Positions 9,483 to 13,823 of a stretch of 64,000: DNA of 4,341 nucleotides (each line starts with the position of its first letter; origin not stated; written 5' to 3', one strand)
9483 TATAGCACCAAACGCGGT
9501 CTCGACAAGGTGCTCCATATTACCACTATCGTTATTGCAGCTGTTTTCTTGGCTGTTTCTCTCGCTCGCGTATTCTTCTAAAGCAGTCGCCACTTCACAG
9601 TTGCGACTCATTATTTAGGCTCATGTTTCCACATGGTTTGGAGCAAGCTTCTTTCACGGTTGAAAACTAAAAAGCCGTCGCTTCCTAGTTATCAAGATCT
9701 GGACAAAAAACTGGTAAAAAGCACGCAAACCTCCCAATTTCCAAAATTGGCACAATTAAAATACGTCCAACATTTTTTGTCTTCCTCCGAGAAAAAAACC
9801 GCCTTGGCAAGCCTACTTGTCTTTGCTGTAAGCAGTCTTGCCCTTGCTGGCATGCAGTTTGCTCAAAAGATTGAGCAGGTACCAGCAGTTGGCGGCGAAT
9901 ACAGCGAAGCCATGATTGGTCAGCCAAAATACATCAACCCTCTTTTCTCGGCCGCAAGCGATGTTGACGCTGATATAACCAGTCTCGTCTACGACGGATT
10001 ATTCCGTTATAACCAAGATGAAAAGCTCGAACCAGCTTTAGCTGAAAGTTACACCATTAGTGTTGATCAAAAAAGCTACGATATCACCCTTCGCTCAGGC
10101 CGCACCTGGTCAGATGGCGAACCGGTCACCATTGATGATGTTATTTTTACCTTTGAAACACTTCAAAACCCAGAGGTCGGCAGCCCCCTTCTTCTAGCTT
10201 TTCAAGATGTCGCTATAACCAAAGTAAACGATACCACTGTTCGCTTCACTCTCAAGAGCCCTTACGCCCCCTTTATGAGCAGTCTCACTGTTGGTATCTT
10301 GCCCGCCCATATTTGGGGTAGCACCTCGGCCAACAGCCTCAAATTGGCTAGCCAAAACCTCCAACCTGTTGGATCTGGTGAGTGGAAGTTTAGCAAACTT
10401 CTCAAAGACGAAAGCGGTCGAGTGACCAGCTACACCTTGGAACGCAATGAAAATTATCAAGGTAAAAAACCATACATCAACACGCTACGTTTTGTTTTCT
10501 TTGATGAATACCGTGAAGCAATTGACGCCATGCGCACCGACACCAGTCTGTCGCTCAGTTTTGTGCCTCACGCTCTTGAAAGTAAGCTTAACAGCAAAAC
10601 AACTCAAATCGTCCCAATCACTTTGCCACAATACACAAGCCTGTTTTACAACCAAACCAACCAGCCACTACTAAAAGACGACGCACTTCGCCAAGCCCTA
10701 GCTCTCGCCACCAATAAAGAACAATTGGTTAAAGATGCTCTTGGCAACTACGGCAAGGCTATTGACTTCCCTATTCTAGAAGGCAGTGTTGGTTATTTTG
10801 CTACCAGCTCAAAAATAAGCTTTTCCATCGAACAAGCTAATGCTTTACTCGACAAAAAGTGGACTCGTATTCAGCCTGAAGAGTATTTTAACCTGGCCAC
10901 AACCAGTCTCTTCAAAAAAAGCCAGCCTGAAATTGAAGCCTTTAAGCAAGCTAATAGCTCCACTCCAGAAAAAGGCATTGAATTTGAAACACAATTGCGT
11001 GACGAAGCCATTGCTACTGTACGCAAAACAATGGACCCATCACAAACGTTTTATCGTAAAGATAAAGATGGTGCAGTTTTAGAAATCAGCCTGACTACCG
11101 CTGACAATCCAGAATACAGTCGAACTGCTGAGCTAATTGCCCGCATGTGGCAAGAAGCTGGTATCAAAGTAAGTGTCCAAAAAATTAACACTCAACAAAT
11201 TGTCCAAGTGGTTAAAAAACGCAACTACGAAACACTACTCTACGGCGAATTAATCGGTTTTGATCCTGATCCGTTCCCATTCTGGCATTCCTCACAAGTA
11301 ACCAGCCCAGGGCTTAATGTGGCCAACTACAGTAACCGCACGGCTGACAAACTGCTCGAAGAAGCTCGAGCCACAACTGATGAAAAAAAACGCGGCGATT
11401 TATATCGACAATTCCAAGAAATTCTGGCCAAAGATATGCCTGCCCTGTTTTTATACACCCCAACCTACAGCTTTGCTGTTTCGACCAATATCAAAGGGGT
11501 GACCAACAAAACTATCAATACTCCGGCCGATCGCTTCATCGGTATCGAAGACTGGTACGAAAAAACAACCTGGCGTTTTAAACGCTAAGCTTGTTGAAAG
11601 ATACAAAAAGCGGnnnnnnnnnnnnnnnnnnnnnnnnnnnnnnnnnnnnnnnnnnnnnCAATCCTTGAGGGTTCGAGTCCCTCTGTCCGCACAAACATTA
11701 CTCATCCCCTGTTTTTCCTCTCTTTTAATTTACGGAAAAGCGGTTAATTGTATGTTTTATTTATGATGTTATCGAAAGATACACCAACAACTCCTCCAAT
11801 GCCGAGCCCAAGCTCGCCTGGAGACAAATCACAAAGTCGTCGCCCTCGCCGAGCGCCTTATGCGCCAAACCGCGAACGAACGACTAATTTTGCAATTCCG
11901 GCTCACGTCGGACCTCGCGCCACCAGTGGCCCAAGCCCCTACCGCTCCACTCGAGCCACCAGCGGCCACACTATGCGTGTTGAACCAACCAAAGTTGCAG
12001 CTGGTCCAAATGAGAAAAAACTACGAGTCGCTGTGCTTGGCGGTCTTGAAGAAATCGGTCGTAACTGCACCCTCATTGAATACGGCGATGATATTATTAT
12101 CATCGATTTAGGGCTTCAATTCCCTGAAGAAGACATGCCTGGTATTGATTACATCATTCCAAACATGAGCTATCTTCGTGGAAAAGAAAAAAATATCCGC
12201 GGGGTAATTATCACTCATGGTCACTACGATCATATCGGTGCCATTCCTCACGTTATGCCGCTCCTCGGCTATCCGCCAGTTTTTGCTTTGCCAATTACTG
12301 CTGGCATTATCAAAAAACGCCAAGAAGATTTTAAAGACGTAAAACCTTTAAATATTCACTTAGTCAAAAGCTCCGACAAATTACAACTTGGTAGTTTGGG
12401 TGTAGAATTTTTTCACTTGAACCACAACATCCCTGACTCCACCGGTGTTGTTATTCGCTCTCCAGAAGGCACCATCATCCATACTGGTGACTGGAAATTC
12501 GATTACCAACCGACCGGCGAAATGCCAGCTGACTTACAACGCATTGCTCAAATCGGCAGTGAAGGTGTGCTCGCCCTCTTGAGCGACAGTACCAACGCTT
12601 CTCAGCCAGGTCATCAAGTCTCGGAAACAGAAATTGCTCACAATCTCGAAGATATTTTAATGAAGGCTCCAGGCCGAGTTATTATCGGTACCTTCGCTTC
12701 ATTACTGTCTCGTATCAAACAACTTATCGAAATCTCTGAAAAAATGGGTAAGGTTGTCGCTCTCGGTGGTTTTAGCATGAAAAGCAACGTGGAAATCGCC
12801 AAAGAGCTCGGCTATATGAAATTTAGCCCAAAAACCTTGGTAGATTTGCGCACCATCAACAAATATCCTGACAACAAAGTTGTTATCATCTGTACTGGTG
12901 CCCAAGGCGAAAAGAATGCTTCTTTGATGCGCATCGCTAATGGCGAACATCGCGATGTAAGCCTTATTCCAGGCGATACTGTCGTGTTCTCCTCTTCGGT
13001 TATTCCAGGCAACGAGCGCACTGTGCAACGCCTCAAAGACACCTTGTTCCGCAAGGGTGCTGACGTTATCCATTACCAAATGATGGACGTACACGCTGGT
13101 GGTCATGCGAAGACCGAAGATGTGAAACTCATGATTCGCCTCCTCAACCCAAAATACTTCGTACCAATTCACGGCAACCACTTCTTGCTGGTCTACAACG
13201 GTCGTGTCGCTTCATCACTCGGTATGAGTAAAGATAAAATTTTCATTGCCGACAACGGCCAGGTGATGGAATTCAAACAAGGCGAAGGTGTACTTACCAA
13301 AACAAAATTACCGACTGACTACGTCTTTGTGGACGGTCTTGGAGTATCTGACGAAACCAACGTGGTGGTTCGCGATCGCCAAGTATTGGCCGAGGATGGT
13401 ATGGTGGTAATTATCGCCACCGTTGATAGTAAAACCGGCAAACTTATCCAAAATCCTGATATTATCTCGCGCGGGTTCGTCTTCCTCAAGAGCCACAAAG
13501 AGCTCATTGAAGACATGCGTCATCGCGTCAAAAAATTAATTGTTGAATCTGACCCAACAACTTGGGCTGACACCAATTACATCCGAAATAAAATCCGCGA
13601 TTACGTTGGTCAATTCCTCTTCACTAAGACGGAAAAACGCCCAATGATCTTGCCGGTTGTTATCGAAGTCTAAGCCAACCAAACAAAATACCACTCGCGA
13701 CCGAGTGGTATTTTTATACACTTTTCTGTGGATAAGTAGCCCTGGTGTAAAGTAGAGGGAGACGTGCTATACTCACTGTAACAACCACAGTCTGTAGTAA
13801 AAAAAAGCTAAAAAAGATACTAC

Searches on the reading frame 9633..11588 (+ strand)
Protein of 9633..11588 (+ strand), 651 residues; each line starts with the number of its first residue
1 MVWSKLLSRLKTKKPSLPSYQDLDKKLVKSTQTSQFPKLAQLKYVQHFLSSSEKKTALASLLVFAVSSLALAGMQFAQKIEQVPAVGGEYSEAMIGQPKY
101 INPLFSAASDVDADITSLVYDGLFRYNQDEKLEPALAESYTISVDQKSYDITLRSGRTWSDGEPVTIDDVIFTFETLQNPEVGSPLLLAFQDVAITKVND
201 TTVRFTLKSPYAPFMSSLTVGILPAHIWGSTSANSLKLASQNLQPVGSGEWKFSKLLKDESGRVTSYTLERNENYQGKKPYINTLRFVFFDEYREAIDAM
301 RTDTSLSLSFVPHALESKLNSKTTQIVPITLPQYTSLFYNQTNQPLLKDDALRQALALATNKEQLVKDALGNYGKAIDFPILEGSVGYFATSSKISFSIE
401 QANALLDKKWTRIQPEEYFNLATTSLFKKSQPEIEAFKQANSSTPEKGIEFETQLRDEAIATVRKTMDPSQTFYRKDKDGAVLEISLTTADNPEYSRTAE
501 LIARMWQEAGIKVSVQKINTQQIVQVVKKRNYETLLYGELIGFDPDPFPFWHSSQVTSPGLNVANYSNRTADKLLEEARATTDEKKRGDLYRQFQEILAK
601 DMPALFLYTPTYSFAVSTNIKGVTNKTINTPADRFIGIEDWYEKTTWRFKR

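Call 46: search_protein_families(library=pfam, proteins=[window:9633-11588:+], max_evalue=0.00001)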
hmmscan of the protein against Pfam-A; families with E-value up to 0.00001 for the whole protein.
window:9633-11588:+ (651 aa): 1 family
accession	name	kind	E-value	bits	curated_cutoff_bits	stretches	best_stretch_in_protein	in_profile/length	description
PF00496.27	SBP_bac_5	-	4.9e-63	213.9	32.4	1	131-552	1-359/368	Bacterial extracellular solute-binding proteins, family 5 Middle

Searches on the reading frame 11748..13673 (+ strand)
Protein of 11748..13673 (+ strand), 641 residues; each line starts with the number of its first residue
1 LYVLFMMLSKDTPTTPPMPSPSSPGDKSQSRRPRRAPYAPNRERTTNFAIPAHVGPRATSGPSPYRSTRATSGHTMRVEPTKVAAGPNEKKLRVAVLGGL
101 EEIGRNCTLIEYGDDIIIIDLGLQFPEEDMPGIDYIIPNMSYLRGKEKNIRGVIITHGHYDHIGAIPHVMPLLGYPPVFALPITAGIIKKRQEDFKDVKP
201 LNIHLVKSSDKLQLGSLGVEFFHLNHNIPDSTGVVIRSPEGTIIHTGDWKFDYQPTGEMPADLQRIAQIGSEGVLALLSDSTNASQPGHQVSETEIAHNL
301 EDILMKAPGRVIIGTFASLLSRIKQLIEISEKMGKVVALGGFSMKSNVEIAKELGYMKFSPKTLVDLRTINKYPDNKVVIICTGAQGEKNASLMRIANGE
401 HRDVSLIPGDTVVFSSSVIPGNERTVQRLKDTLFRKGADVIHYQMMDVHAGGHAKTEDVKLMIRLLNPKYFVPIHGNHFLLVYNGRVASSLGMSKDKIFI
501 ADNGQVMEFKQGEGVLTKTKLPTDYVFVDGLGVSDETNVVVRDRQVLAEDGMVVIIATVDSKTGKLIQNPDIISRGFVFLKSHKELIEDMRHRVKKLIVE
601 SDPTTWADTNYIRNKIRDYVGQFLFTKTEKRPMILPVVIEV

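Call 46: search_protein_families(library=pfam, proteins=[window:11748-13673:+], max_evalue=0.00001)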
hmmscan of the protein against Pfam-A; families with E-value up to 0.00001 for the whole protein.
window:11748-13673:+ (641 aa): 4 families
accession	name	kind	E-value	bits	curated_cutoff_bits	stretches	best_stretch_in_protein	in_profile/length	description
PF22505.1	RNase_J_b_CASP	-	1.3e-43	148.2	27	1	309-432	2-125/126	Ribonuclease J, beta-CASP domain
PF17770.6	RNase_J_C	-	1.2e-30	106.9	23.8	1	540-641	1-102/102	Ribonuclease J C-terminal domain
PF00753.33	Lactamase_B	-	6.5e-15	56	22.7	1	104-248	5-149/196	Metallo-beta-lactamase superfamily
PF12706.13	Lactamase_B_2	-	5.5e-12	46.2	27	1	147-250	27-144/200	Beta-lactamase superfamily domain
